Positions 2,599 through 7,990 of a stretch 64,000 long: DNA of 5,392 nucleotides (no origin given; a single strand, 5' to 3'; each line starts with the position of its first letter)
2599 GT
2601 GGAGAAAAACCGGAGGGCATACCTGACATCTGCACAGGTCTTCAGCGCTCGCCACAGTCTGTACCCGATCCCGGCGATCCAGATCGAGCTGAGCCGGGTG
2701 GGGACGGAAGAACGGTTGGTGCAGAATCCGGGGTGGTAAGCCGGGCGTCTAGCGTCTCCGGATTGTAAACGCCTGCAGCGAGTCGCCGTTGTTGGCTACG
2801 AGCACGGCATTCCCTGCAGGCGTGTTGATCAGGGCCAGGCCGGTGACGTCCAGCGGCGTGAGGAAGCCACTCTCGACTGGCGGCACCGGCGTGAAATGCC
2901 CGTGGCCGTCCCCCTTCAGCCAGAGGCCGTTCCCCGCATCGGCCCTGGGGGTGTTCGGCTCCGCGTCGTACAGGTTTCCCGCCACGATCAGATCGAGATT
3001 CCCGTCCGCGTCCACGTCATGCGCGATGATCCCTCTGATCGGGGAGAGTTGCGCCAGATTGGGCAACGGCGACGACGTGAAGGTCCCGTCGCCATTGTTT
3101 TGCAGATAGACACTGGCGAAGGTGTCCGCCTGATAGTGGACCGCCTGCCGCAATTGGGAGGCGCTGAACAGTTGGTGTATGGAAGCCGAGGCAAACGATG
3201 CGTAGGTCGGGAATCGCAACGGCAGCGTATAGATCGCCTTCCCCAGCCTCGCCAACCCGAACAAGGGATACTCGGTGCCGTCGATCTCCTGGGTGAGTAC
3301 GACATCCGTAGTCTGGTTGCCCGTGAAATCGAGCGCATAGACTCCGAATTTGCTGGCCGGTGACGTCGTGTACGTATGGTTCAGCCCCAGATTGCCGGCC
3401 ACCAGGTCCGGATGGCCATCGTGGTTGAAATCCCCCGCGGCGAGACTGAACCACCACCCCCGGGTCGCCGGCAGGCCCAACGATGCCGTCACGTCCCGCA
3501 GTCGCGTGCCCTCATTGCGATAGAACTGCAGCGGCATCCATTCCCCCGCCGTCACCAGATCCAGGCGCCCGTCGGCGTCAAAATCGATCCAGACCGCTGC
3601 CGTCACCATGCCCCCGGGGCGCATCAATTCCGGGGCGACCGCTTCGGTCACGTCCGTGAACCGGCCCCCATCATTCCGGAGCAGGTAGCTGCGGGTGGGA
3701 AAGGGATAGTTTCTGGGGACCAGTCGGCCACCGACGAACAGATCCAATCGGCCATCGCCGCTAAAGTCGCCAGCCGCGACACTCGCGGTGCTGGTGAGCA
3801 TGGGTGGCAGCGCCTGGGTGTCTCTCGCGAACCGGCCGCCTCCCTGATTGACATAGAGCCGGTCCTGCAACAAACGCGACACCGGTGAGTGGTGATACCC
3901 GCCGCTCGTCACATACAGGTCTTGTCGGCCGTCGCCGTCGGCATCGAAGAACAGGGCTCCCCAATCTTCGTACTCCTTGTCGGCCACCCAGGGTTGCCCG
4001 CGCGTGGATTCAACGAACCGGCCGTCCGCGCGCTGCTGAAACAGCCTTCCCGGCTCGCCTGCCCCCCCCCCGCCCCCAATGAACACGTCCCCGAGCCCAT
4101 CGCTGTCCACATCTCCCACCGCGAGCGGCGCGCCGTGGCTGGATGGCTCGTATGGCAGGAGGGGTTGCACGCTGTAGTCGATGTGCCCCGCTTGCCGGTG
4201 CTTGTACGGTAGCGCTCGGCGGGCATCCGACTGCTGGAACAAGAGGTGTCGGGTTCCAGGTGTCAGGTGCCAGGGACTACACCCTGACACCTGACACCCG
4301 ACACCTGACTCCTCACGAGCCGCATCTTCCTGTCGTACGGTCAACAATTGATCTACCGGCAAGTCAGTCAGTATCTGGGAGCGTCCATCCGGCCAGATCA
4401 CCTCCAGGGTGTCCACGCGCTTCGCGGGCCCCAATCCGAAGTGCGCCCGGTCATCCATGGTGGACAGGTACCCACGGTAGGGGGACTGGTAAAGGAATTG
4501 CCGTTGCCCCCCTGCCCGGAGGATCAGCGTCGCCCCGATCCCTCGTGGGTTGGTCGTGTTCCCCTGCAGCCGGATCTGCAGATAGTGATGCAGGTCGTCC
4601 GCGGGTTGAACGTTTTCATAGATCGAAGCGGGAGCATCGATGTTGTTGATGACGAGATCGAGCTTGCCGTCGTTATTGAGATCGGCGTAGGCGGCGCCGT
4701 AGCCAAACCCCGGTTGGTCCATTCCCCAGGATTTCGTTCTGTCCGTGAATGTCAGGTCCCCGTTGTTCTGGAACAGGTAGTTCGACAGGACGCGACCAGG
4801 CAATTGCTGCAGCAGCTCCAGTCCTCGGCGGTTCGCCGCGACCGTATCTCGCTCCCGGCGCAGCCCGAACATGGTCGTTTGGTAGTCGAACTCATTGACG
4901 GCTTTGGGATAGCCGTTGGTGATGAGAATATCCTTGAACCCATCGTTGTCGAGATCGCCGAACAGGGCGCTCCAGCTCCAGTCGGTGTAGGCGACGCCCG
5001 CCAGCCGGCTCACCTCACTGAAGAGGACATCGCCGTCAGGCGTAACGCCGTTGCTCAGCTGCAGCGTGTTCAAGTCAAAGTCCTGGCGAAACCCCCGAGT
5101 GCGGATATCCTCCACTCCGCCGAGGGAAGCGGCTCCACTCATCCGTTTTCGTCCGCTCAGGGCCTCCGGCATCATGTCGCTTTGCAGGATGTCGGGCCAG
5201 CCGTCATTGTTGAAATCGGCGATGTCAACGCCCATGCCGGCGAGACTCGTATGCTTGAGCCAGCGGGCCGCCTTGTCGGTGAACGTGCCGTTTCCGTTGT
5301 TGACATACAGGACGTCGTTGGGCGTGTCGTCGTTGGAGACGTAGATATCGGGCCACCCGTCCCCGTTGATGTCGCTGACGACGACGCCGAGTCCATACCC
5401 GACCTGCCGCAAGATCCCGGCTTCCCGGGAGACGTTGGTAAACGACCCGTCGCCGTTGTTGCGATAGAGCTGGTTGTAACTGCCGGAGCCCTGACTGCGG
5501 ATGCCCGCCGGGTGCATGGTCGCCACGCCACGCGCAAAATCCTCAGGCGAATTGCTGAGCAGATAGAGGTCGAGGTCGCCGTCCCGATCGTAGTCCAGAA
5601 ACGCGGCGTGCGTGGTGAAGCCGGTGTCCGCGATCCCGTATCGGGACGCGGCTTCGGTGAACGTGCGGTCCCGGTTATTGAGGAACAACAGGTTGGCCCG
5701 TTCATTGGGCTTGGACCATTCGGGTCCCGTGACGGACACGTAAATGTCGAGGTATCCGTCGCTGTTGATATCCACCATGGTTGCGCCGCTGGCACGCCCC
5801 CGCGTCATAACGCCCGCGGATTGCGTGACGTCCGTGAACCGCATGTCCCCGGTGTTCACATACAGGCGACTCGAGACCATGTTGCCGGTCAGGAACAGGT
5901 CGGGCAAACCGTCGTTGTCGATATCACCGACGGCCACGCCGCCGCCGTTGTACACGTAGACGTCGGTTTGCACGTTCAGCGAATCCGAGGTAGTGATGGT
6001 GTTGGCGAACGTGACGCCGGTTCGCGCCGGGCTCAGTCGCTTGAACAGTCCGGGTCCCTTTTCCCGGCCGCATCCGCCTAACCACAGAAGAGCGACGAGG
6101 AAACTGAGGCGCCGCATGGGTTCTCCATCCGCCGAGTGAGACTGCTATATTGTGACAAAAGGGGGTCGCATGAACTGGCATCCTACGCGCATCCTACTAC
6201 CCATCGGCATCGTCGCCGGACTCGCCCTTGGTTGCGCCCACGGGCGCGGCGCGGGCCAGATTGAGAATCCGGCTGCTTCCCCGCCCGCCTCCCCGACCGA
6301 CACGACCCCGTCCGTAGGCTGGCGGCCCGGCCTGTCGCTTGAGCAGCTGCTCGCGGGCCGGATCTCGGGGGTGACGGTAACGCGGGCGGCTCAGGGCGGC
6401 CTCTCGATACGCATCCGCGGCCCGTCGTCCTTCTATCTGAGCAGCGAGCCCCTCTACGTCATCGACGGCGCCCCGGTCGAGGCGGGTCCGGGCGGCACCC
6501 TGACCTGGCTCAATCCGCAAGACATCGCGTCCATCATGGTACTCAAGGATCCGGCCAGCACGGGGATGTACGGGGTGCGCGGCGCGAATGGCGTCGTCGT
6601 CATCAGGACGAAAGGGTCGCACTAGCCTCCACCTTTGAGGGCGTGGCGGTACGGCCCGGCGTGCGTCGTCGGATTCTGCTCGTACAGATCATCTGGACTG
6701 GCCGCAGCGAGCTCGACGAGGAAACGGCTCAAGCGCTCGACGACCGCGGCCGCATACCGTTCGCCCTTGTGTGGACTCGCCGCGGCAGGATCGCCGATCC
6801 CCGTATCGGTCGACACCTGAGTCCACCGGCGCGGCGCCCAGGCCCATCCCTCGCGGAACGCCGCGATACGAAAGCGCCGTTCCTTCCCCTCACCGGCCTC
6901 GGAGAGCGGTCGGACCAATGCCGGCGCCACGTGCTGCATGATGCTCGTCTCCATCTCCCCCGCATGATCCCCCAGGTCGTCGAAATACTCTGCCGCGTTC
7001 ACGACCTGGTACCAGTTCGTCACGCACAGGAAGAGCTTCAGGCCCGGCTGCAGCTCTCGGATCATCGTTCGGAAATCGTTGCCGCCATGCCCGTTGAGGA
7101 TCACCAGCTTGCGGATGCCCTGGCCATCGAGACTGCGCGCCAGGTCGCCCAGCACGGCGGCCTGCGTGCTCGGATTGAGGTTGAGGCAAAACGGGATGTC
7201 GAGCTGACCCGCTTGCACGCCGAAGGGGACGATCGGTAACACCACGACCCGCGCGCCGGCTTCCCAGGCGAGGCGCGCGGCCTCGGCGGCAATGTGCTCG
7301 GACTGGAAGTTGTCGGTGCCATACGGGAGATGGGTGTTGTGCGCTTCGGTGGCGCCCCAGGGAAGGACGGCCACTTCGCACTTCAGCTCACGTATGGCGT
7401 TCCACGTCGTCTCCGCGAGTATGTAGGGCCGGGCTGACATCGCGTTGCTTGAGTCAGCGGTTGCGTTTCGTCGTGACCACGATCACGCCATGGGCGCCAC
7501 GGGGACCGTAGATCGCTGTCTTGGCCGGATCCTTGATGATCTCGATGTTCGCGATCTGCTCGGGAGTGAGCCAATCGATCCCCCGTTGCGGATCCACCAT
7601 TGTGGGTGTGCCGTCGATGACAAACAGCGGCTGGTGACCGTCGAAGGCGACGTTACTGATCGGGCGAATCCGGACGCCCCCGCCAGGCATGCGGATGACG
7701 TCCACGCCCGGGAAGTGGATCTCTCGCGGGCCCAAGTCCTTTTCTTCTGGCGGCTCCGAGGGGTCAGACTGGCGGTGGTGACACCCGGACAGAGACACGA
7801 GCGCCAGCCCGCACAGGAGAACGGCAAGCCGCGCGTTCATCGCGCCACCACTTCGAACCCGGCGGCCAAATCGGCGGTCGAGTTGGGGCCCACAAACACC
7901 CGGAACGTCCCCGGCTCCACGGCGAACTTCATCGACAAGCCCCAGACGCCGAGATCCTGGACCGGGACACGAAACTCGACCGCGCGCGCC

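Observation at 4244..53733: A family of elements built from tandem heptamer repeats, often as long hairpins (six copies in 64 kb)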

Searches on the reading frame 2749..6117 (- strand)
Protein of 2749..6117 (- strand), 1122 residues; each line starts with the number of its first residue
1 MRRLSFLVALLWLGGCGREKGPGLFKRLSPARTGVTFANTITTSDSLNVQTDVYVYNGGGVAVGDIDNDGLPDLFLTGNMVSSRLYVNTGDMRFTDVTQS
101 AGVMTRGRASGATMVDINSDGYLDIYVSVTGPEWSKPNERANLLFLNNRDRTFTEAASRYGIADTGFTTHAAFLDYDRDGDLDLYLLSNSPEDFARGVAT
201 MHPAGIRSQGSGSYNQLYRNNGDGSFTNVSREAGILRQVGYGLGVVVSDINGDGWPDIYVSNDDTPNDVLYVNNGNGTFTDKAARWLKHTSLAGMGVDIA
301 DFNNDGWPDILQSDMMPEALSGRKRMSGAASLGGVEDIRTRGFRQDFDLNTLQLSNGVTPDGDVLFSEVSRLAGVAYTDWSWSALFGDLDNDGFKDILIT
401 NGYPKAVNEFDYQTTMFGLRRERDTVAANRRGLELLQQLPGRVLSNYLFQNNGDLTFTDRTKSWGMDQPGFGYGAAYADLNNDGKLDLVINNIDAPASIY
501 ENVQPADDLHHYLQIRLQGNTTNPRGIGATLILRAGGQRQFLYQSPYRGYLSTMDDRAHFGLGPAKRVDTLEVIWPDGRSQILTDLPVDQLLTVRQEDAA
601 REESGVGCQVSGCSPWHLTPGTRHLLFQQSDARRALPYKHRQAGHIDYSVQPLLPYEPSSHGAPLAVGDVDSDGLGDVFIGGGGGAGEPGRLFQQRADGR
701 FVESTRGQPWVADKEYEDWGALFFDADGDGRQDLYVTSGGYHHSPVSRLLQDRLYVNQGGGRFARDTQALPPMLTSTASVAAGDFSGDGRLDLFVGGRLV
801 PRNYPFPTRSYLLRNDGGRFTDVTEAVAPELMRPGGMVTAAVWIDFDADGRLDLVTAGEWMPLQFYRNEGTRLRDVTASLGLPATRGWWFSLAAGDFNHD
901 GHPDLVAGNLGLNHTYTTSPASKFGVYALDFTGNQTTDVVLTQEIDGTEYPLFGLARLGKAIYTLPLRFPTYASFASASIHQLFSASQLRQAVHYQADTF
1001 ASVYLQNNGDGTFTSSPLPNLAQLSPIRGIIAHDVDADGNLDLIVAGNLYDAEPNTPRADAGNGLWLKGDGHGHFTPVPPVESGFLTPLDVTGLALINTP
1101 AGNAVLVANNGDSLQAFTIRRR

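Call 18: search_protein_families(library=pfam, proteins=[window:2749-6117:-])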
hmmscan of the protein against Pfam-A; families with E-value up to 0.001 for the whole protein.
window:2749-6117:- (1122 aa): 3 families
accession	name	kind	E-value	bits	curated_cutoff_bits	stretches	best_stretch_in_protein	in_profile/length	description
PF13517.12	FG-GAP_3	-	6e-91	299.4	26.9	10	249-311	1-60/61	FG-GAP-like repeat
PF01839.29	FG-GAP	-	2e-37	126.9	22.1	1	889-909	2-22/37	FG-GAP repeat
PF07593.17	UnbV_ASPIC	-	5.6e-21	74.6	23.4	1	526-593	1-68/68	ASPIC and UnbV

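Call 39: find_homologous_proteins(query=window:2749-6117:-, max_evalue=1e-100)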
Query window:2749-6117:- (1122 aa): 7970 proteins with E <= 1e-100 among 8000 candidates; the best 120 are listed.
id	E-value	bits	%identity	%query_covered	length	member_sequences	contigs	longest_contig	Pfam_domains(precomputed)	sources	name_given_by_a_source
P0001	0.0e+0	2342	90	100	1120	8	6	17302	PF01839.30,PF13517.13,PF20009.5,PF07593.19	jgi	jgi:hypothetical protein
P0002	0.0e+0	2157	84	99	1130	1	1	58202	PF01839.30,PF13517.13,PF07593.19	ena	-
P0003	0.0e+0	2080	81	100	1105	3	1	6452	PF01839.30,PF13517.13,PF07593.19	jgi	jgi:hypothetical protein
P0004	0.0e+0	1974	76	100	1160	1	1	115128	PF01839.30,PF13517.13,PF07593.19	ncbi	-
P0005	0.0e+0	1929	75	99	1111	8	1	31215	PF01839.30,PF13517.13,PF07593.19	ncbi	ncbi:MAG TPA: VCBS repeat-containing protein [Gemmatimonadales bacterium]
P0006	0.0e+0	1922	75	100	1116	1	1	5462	PF01839.30,PF13517.13,PF07593.19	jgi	jgi:hypothetical protein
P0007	0.0e+0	1918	75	99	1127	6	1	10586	PF01839.30,PF13517.13,PF07593.19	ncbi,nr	ncbi:MAG: hypothetical protein DMD36_03630 [Gemmatimonadetes bacterium]|nr:MAG: hypothetical protein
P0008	0.0e+0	1917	74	99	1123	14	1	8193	PF01839.30,PF13517.13,PF07593.19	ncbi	-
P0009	0.0e+0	1910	74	100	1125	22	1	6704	PF01839.30,PF13517.13,PF07593.19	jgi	-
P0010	0.0e+0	1910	74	99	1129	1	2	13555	PF01839.30,PF13517.13,PF07593.19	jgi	jgi:hypothetical protein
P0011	0.0e+0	1902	74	99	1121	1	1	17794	PF01839.30,PF13517.13,PF07593.19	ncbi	-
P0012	0.0e+0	1902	74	100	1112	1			PF01839.30,PF13517.13,PF07593.19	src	-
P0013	0.0e+0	1900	74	99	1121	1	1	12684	PF01839.30,PF13517.13,PF07593.19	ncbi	-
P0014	0.0e+0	1899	74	99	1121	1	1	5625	PF01839.30,PF13517.13,PF07593.19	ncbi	-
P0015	0.0e+0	1899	74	99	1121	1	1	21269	PF01839.30,PF13517.13,PF07593.19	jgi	-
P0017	0.0e+0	1897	74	99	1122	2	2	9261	PF01839.30,PF13517.13,PF07593.19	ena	-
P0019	0.0e+0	1896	74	99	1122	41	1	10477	PF01839.30,PF13517.13,PF07593.19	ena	-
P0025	0.0e+0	1877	73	99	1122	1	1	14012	PF01839.30,PF13517.13,PF07593.19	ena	-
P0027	0.0e+0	1875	73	99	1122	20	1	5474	PF01839.30,PF13517.13,PF07593.19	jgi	-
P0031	0.0e+0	1871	73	99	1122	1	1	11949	PF01839.30,PF13517.13,PF07593.19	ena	-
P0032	0.0e+0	1871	73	99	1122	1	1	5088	PF01839.30,PF13517.13,PF07593.19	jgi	-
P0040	0.0e+0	1863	73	99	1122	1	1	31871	PF01839.30,PF13517.13,PF07593.19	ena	-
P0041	0.0e+0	1863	73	99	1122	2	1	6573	PF01839.30,PF13517.13,PF07593.19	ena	-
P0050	0.0e+0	1853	72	100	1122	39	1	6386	PF01839.30,PF13517.13,PF07593.19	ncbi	-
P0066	0.0e+0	1843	72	100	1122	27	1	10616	PF01839.30,PF16743.11,PF13517.13,PF07593.19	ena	-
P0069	0.0e+0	1841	71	100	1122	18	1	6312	PF01839.30,PF16743.11,PF13517.13,PF07593.19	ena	-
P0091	0.0e+0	1814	70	100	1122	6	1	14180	PF01839.30,PF13517.13,PF07593.19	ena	-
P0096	0.0e+0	1813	71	100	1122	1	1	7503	PF01839.30,PF13517.13,PF07593.19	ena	-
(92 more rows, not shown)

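Call 46: find_encoding_contigs(protein=P0001, flank=10000, max_places=2)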
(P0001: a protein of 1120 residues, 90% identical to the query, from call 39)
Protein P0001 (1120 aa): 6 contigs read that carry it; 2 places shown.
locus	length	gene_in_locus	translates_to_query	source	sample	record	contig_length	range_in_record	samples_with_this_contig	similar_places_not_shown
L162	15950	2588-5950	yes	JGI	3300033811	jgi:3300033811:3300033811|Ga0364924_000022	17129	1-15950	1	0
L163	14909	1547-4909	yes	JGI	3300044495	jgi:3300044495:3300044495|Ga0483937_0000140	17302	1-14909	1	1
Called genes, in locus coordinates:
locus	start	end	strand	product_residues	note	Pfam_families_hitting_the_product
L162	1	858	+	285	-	?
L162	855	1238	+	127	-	PF07715:Plug (weak)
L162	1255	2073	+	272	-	PF02633:Creatininase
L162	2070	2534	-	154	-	PF07715:Plug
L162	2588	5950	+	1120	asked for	PF13517:FG-GAP_3, PF20009:GEVED (faint), PF13517:FG-GAP_3, PF07593:UnbV_ASPIC, PF13517:FG-GAP_3, PF01839:FG-GAP (weak)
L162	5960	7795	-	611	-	PF14322:SusD-like_3, PF07980:SusD_RagB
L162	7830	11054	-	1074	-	PF13620:CarboxypepD_reg (weak), PF13715:CarbopepD_reg_2, PF07715:Plug, PF00593:TonB_dep_Rec_b-barrel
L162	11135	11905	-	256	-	PF04794:YdjC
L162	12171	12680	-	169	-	PF13618:Gluconate_2-dh3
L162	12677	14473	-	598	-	PF00732:GMC_oxred_N, PF00890:FAD_binding_2 (faint), PF05199:GMC_oxred_C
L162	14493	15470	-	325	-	PF01261:AP_endonuc_2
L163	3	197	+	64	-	?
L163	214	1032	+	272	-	PF02633:Creatininase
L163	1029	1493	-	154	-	PF07715:Plug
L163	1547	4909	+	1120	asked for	PF13517:FG-GAP_3, PF20009:GEVED (faint), PF13517:FG-GAP_3, PF07593:UnbV_ASPIC, PF13517:FG-GAP_3, PF01839:FG-GAP (weak)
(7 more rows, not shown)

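Call 47: find_encoding_contigs(protein=P0010, flank=3000, max_places=1)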
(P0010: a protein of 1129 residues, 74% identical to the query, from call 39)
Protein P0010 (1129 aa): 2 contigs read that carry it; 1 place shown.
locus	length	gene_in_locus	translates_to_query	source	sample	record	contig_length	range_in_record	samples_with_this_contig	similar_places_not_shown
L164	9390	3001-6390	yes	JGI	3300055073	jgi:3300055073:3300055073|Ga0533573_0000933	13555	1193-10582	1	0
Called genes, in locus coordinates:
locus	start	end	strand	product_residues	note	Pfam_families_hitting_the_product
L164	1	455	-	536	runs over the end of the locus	PF00474:SSF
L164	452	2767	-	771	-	-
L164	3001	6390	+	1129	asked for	PF13517:FG-GAP_3, PF07593:UnbV_ASPIC, PF13517:FG-GAP_3, PF01839:FG-GAP (weak), PF13517:FG-GAP_3 (weak)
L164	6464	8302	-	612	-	PF14322:SusD-like_3, PF07980:SusD_RagB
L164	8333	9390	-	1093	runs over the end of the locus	PF13620:CarboxypepD_reg, PF13715:CarbopepD_reg_2, PF07715:Plug, PF00593:TonB_dep_Rec_b-barrel, PF14905:OMP_b-brl_3 (faint)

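Call 48: find_encoding_contigs(protein=P0003, flank=3000, max_places=1)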
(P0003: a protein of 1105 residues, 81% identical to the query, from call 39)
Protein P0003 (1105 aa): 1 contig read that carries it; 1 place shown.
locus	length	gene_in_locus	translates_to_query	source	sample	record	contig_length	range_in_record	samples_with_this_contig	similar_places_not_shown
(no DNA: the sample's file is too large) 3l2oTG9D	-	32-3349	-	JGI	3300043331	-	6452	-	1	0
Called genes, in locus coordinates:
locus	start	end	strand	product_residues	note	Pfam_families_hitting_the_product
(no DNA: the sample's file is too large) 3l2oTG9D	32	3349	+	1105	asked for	PF13517:FG-GAP_3, PF07593:UnbV_ASPIC, PF13517:FG-GAP_3, PF01839:FG-GAP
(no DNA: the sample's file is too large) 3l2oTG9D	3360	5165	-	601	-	PF14322:SusD-like_3, PF07980:SusD_RagB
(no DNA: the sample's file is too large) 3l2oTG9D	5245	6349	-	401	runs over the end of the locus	?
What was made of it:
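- Tried and rejected: DNA for the ortholog P0003, which lacks one arm, was not available (call 48).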

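Call 49: find_encoding_contigs(protein=P0005, flank=3000, max_places=1)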
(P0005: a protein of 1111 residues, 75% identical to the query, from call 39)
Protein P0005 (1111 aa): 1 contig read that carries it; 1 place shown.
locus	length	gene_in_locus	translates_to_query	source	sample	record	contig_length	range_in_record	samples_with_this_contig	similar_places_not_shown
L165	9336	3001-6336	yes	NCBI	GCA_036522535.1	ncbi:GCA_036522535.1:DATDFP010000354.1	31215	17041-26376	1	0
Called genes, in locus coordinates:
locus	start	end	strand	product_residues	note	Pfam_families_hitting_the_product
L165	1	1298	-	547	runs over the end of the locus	PF01204:Trehalase, PF22422:MGH1-like_GH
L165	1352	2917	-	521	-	PF13517:FG-GAP_3 (weak), PF01839:FG-GAP (faint), PF13517:FG-GAP_3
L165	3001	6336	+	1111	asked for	PF13517:FG-GAP_3, PF07593:UnbV_ASPIC, PF13517:FG-GAP_3, PF01839:FG-GAP (weak), PF13517:FG-GAP_3 (weak)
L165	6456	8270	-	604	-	PF14322:SusD-like_3, PF07980:SusD_RagB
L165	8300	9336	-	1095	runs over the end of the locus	PF13620:CarboxypepD_reg (weak), PF13715:CarbopepD_reg_2, PF07715:Plug, PF00593:TonB_dep_Rec_b-barrel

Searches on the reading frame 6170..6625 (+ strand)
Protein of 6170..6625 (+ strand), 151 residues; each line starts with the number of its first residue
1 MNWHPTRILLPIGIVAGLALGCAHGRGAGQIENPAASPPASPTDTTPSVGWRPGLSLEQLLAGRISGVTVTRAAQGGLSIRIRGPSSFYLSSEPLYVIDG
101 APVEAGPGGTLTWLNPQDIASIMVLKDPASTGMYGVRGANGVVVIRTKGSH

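Call 77: search_protein_families(library=pfam, proteins=[window:6170-6625:+], max_evalue=0.00001)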
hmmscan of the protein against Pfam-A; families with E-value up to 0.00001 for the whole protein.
window:6170-6625:+ (151 aa): 1 family
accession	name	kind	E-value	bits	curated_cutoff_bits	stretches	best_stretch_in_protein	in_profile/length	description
PF07715.20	Plug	-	2.4e-13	51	23.9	1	53-142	21-107/107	TonB-dependent Receptor Plug Domain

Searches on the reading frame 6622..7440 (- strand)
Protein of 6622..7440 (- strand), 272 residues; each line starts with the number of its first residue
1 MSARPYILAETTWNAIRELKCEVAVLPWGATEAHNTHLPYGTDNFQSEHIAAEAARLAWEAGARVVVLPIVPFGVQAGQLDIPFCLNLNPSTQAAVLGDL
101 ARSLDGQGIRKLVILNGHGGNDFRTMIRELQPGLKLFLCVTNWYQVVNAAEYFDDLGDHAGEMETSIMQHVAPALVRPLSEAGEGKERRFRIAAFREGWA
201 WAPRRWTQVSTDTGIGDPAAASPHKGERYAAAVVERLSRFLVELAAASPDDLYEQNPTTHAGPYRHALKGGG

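Call 77: search_protein_families(library=pfam, proteins=[window:6622-7440:-], max_evalue=0.00001)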
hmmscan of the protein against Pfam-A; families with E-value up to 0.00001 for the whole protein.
window:6622-7440:- (272 aa): 1 family
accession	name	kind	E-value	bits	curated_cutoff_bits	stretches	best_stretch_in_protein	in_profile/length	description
PF02633.19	Creatininase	-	1.3e-58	198.7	31.3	1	9-241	1-238/238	Creatinine amidohydrolase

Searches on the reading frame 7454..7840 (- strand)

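Call 77: search_protein_families(library=pfam, proteins=[window:7454-7840:-], max_evalue=0.00001)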
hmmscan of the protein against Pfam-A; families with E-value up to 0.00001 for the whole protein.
window:7454-7840:- (128 aa): 1 family
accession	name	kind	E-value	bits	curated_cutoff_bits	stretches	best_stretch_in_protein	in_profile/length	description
PF07715.20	Plug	-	1e-06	29.6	23.9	1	44-119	33-107/107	TonB-dependent Receptor Plug Domain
